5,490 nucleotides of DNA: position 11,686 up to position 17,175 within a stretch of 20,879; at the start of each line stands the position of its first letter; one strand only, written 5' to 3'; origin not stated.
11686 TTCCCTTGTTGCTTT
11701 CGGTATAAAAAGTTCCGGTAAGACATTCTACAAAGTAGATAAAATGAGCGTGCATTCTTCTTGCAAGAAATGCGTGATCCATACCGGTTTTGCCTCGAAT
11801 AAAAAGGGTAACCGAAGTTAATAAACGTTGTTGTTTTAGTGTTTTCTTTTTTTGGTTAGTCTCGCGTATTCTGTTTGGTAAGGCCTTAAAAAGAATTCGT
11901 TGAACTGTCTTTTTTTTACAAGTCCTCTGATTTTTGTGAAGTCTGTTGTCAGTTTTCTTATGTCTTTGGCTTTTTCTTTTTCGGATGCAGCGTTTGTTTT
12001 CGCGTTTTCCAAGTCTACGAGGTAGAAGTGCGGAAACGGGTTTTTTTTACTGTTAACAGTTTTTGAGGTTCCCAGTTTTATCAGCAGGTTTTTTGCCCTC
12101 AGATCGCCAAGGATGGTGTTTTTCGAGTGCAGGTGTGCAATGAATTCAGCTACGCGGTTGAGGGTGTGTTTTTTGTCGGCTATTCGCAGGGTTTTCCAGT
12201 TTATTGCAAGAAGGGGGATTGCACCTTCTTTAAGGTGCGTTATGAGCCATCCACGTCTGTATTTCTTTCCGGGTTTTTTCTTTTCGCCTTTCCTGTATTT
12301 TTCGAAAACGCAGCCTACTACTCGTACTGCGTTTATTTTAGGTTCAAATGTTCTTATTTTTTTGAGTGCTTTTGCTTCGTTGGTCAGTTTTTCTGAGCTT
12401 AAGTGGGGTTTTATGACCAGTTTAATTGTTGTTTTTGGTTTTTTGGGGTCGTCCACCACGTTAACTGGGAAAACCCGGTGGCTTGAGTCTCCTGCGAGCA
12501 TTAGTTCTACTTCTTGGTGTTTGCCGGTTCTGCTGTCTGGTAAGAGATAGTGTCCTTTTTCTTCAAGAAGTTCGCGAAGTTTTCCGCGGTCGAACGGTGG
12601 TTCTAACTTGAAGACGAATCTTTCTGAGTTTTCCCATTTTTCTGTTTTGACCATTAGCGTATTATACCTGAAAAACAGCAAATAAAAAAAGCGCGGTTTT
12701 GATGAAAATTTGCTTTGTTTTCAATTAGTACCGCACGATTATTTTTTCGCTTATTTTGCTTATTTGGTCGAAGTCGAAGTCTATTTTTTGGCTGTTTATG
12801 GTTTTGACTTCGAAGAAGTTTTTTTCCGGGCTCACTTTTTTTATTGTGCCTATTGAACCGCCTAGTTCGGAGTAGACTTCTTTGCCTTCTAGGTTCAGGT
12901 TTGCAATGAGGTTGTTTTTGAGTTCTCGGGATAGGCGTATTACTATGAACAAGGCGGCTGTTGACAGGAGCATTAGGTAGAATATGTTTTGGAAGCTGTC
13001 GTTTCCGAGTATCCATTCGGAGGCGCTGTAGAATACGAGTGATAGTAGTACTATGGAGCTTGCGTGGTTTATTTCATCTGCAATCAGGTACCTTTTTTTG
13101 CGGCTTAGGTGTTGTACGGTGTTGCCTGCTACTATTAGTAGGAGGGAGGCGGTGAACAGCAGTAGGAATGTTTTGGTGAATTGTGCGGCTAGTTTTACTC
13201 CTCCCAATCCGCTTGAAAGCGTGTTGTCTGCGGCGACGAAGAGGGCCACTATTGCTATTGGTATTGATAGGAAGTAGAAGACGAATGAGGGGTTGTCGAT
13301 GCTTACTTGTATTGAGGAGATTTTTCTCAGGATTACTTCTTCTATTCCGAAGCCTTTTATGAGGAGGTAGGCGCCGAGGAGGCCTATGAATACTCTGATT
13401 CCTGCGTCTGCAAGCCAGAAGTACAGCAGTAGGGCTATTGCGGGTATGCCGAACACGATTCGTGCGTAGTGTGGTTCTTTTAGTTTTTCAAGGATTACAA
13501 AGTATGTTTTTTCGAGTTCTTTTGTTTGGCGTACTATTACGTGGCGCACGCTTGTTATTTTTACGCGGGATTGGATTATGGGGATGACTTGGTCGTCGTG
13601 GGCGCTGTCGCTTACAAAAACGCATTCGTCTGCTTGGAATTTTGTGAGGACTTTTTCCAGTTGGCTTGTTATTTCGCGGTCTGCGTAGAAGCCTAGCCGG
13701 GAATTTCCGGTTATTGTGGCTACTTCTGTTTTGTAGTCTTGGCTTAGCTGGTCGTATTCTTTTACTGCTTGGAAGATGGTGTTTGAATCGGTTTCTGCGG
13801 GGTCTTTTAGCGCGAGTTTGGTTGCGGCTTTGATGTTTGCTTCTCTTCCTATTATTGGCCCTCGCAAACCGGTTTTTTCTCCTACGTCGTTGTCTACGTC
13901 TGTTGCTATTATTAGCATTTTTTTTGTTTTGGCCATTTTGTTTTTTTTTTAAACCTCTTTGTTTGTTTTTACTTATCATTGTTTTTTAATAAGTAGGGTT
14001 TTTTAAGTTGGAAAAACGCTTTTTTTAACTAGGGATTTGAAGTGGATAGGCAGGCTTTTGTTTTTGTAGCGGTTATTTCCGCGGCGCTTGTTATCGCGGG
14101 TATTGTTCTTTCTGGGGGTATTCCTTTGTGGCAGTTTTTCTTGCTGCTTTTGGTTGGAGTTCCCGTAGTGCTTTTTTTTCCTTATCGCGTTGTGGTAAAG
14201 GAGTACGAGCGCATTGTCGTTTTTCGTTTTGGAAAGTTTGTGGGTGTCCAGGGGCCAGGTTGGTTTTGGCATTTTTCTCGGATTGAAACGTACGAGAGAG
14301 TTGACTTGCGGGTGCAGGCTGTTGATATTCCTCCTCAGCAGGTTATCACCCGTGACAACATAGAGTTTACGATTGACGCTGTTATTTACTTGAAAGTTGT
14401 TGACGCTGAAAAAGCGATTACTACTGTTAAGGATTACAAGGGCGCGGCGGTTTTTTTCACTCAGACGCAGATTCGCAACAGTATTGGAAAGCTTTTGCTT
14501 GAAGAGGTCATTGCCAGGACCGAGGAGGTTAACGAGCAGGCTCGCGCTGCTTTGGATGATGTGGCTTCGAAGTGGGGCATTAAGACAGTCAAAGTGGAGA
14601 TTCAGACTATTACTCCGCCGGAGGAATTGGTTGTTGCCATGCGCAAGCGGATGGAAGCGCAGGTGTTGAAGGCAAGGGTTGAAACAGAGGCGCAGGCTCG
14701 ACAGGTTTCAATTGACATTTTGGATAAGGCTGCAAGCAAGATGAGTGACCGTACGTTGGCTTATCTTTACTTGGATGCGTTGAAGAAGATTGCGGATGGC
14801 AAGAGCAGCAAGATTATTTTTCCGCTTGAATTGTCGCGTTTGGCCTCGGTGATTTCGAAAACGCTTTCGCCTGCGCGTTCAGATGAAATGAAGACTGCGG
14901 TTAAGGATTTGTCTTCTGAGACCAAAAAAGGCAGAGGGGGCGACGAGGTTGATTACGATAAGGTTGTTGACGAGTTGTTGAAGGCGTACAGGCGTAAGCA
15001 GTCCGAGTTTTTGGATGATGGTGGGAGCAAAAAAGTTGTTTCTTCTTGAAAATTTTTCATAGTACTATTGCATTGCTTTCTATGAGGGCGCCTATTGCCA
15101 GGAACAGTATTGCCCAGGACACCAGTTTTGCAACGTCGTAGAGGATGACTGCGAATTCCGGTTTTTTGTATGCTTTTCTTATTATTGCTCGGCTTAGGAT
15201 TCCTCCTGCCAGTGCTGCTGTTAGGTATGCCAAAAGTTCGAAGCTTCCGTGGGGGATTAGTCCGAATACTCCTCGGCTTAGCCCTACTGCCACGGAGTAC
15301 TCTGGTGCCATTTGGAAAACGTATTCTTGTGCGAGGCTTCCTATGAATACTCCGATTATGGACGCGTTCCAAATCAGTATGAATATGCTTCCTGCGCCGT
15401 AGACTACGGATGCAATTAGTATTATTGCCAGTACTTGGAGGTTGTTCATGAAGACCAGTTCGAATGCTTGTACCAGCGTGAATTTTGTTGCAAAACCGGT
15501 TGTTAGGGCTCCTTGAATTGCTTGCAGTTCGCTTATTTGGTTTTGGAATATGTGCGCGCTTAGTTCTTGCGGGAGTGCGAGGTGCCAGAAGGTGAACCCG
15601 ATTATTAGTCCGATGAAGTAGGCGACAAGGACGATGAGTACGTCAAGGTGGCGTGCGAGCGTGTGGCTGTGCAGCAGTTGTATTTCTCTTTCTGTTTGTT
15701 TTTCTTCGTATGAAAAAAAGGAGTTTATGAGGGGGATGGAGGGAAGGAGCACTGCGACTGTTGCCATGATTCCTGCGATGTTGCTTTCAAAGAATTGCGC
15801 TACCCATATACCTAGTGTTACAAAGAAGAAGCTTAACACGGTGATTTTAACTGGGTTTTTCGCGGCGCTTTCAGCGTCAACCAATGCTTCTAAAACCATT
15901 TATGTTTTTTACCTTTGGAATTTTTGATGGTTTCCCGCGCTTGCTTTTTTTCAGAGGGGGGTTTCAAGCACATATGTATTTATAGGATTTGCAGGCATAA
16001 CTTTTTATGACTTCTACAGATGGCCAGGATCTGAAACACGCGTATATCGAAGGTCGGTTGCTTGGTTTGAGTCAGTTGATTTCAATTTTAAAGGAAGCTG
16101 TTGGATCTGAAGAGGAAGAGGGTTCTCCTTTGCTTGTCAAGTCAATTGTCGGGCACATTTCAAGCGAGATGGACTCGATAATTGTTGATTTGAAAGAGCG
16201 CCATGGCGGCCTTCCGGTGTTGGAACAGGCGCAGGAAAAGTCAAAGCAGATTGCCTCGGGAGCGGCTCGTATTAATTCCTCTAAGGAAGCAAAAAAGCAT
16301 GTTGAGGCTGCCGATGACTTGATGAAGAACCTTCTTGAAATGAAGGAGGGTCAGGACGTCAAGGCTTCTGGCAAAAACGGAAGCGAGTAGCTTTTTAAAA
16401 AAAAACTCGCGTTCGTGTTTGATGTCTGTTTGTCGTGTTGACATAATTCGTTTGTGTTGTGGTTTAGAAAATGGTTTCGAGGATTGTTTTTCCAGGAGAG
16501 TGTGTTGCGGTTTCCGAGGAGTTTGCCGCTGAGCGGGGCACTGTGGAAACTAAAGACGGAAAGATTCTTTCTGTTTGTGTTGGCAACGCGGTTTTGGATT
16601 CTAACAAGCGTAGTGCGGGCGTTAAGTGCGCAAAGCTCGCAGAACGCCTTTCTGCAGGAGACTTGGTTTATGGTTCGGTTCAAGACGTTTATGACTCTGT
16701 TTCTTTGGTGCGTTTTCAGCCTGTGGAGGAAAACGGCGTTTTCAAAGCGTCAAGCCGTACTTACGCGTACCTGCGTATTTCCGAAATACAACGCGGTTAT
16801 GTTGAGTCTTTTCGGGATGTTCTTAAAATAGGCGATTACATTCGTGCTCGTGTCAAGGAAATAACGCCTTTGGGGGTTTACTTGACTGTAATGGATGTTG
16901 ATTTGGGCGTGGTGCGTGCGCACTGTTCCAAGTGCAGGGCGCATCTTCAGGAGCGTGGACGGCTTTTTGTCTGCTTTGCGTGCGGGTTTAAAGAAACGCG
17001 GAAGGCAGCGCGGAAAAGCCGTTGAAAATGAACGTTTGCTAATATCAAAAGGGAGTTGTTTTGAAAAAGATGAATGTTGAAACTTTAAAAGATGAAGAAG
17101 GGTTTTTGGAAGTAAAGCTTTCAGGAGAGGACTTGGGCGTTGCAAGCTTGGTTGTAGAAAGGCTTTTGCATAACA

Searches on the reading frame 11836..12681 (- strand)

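Call 51: search_protein_families(library=pfam, proteins=[window:11836-12681:-], max_evalue=0.01)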
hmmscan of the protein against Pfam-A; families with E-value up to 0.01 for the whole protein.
window:11836-12681:- (281 aa): 3 families
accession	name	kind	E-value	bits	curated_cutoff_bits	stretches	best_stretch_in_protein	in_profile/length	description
PF06293.20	Kdo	-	3.9e-09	36.7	21.3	1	135-251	84-193/207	Lipopolysaccharide kinase (Kdo/WaaP) family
PF07714.23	PK_Tyr_Ser-Thr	-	0.0015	18.4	23.1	1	83-202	30-136/258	Protein tyrosine and serine/threonine kinase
PF00069.31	Pkinase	-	0.008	16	31.7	0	83-202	26-132/263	Protein kinase domain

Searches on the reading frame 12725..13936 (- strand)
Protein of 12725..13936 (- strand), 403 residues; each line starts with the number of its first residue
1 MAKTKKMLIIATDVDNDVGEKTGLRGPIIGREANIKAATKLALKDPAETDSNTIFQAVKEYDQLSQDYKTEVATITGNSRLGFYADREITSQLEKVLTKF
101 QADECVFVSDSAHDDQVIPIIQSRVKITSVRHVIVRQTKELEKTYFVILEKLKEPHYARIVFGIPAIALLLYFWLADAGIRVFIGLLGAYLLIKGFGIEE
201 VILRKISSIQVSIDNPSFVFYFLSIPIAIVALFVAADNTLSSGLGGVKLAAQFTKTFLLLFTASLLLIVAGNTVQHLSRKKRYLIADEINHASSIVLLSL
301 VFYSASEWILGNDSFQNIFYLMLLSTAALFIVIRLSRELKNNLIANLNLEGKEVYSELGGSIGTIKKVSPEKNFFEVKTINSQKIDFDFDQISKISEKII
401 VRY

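Call 6: search_protein_families(library=pfam, proteins=[window:12725-13936:-], max_evalue=0.001)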
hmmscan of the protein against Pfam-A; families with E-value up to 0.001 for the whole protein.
window:12725-13936:- (403 aa): 1 family
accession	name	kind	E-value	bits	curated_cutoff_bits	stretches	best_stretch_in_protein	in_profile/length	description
PF04123.18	DUF373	-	2e-82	277.8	28.3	1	6-326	1-328/335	Domain of unknown function (DUF373)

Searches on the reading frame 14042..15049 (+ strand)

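Call 6: search_protein_families(library=pfam, proteins=[window:14042-15049:+], max_evalue=0.001)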
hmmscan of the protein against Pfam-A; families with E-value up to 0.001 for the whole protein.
window:14042-15049:+ (335 aa): 1 family
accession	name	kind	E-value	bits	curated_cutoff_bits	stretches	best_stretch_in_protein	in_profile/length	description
PF01145.31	Band_7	-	7.7e-36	124.2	23.6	1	51-219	2-174/176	SPFH domain / Band 7 family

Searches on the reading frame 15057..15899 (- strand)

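Call 6: search_protein_families(library=pfam, proteins=[window:15057-15899:-], max_evalue=0.001)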
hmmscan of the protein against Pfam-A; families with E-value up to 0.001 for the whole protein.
window:15057-15899:- (280 aa): 1 family
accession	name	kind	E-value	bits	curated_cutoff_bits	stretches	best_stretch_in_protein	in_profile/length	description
PF01944.22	SpoIIM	-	2.3e-15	57.4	26.9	1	91-275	2-159/163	Stage II sporulation protein M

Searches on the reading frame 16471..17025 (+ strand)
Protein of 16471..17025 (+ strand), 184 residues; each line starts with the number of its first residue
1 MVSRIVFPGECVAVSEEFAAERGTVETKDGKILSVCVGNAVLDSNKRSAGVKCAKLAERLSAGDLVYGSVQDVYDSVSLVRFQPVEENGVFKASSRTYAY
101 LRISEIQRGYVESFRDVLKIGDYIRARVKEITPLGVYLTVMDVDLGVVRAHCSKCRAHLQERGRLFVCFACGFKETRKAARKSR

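Call 51: search_protein_families(library=pfam, proteins=[window:16471-17025:+], max_evalue=0.01)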
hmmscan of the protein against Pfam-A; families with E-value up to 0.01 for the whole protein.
window:16471-17025:+ (184 aa): 0 families

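Call 70: search_protein_families(library=ncbifam, proteins=[window:16471-17025:+], max_evalue=0.001)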
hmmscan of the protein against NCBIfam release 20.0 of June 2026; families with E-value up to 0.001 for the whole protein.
window:16471-17025:+ (184 aa): 5 families
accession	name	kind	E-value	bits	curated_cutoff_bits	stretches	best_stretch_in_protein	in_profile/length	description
NF034126.3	PRK09521.1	equivalog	2.5e-43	148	90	1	5-182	2-177/180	exosome complex RNA-binding protein Csl4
NF003181.1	PRK04163.1-1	equivalog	4.1e-08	32.7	200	1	4-148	3-138/221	exosome complex RNA-binding protein Rrp4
NF040579.1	S1_dom_CvfD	subfamily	3.8e-05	23.9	117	1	95-131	25-61/113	CvfD/Ygs/GSP13 family RNA-binding post-transcriptional regulator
NF005973.0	PRK08059.1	equivalog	0.00018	21.6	148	1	89-131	22-65/123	S1 domain-containing post-transcriptional regulator GSP13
NF005573.0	PRK07252.1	equivalog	0.00046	20.1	183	0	97-129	27-59/120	S1 RNA-binding domain-containing protein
